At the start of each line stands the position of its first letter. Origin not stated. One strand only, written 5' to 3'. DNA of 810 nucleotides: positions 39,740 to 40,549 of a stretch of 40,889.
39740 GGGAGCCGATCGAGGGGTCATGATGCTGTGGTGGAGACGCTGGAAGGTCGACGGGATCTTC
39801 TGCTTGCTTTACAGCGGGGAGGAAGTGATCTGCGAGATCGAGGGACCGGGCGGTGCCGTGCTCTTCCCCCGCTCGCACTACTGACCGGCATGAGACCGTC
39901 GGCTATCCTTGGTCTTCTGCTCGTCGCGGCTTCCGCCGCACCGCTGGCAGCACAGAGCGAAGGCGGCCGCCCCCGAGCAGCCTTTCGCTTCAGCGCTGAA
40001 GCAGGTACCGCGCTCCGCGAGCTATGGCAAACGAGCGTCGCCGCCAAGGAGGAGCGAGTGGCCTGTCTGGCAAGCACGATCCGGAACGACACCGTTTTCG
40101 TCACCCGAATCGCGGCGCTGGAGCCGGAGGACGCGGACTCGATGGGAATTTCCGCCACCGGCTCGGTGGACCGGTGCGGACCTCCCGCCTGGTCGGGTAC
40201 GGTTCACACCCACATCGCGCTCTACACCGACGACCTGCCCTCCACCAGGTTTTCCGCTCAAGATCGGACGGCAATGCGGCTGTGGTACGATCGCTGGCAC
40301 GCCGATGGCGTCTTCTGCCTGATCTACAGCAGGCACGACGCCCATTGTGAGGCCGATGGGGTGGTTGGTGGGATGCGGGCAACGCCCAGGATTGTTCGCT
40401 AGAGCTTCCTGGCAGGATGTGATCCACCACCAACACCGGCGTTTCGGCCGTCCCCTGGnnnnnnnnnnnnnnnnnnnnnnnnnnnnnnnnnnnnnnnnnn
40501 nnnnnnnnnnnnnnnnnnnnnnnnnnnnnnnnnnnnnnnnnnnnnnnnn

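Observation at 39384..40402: Tandem pair of secreted JAMM/MPN+-like proteins with an expanded HxH...SxxD spacing and four conserved cysteines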

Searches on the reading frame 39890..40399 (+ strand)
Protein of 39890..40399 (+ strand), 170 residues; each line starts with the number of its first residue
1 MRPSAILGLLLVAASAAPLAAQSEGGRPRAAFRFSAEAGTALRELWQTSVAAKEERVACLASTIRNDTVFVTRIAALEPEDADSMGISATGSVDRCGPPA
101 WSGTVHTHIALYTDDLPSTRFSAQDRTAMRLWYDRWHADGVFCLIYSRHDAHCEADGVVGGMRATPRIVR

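Call 4: search_protein_families(library=pfam, proteins=[window:39890-40399:+], max_evalue=10)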
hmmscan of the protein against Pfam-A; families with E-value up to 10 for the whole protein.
window:39890-40399:+ (170 aa): 0 families

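Call 5: search_protein_families(library=ncbifam, proteins=[window:39890-40399:+], max_evalue=10)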
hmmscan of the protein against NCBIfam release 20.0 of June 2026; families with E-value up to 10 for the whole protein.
window:39890-40399:+ (170 aa): 0 families

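Call 10: find_homologous_proteins(query=window:39890-40399:+, max_evalue=0.001)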
Query window:39890-40399:+ (170 aa): 1090 proteins with E <= 0.001 among 1405 candidates; the best 120 are listed.
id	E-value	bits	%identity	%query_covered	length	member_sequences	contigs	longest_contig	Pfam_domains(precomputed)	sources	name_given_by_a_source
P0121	6.4e-108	376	100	100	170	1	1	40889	-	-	-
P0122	3.9e-88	312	81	100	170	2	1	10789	-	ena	-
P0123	2.6e-86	306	80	99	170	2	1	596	-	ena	-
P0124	9.9e-86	304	80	100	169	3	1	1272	-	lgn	-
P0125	1.6e-85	303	84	86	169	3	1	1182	-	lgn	-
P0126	3.4e-84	299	79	100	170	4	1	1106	-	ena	-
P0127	7.0e-84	298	83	85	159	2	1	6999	-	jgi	jgi:hypothetical protein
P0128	2.5e-83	296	79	100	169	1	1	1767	-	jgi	jgi:hypothetical protein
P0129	3.3e-83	296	76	95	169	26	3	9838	-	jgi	jgi:hypothetical protein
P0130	4.2e-83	295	80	100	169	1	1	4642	-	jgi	jgi:hypothetical protein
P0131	5.0e-83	295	76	99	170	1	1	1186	-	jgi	jgi:hypothetical protein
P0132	5.1e-83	295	83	89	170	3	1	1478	-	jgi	jgi:hypothetical protein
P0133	7.0e-83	295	77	100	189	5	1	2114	-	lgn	-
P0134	1.3e-82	294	82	89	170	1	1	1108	-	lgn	-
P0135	1.3e-82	294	83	90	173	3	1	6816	-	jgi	jgi:hypothetical protein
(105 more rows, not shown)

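Call 50: search_protein_families(library=phrogs, proteins=[window:39890-40399:+], max_evalue=0.01)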
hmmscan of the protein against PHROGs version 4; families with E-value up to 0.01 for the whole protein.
window:39890-40399:+ (170 aa): 0 families

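Call 59: predict_structure(alignment_id=A5)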
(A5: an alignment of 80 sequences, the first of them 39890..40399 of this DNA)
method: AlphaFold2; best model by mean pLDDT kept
length: 170 residues; sequences in the alignment: 80
mean_pLDDT: 76.6   pTM: 0.70
mean pLDDT of the five models: 76.6, 73.6, 71.8, 70.7, 70.3
residues with pLDDT >= 90: 58; 70-90: 58; 50-70: 33; < 50: 21
segments of 3 or more residues with pLDDT < 50: 18-28, 158-162
pLDDT, mean of each block of 10 residues (from residue 1): 56 52 47 90 92 92 87 93 78 94 88 56 86 91 83 69 51
secondary structure, 60 per line:
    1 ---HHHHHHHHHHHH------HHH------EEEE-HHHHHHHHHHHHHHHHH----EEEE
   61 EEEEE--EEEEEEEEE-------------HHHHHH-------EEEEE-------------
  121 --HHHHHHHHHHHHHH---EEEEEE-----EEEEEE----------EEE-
elements in order: H4-15 E31-34 H36-52 E57-65 E68-76 H90-95 E103-107 H123-136 E140-145 E151-156 E167-169

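Call 62: fold_search(model_id=the predicted structure, library=pdb)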
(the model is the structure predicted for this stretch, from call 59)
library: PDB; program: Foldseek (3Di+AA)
matches with E <= 10: 524; with E <= 0.001: 88
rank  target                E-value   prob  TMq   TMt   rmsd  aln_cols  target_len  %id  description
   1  9e8k_c                2.5e-05  1.00  0.51  0.34   7.1       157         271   12  Nub1/Fat10-processing human 26S proteasome with Rpt6 at top of spiral staircase (AAA+ motor locally refined) (released 2024-12-04)
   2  4qft                  3.6e-05  1.00  0.43  0.43   7.9       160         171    8  Structure of COP9 signalosome complex subunit 6 (released 2014-09-03)
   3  4d10_E                3.9e-05  1.00  0.46  0.27   8.6       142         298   16  Crystal structure of the COP9 signalosome (released 2014-07-23)
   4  5w83_A                5.3e-05  1.00  0.48  0.47   7.9       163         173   12  Rpn8/Rpn11 dimer complex (released 2017-09-06)
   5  4ocm_A                6.4e-05  1.00  0.46  0.48   6.4       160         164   12  Crystal Structure of the Rpn8-Rpn11 MPN domain heterodimer, crystal form Ib (released 2014-01-29)
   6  9e8l_c                6.9e-05  1.00  0.48  0.31   7.0       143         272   13  Nub1/Fat10-processing human 26S proteasome bound to Txnl1 with Rpt4 at top of spiral staircase (released 2024-12-04)
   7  8usb_Z                7.3e-05  1.00  0.44  0.28   9.0       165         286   12  Non-substrate-engaged human 26S proteasome with Nub1/FAT10 bound to Rpn1 (released 2024-11-06)
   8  4o8y_A                8.8e-05  1.00  0.48  0.47   6.7       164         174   12  Zinc-free Rpn11 in complex with Rpn8 (released 2014-01-22)
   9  5t0c_Ac               9.4e-05  1.00  0.48  0.31   6.5       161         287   16  Structural basis for dynamic regulation of the human 26S proteasome (released 2016-10-19)
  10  4o8x_B                1.1e-04  1.00  0.49  0.50   7.3       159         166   12  Zinc-bound Rpn11 in complex with Rpn8 (released 2014-01-22)
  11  5u4p_B                1.1e-04  1.00  0.48  0.51   7.2       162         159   12  Protein-protein complex between 26S proteasome regulatory subunit RPN8, RPN11, and Ubiquitin S31 (released 2017-09-06)
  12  4f7o_A                1.2e-04  1.00  0.52  0.40   7.5       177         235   14  Crystal structure of CSN5 (released 2013-01-23)
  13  5l4k_U                1.2e-04  1.00  0.45  0.28   8.8       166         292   11  The human 26S proteasome lid (released 2016-09-07)
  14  8amz_V                1.3e-04  1.00  0.48  0.30   5.7       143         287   13  Spinach 19S proteasome (released 2022-08-24)
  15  9e8g_c                1.4e-04  1.00  0.50  0.31   8.6       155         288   13  Nub1/Fat10-processing human 26S proteasome bound to Txnl1 with Rpt5 at top of spiral staircase (released 2024-12-04)
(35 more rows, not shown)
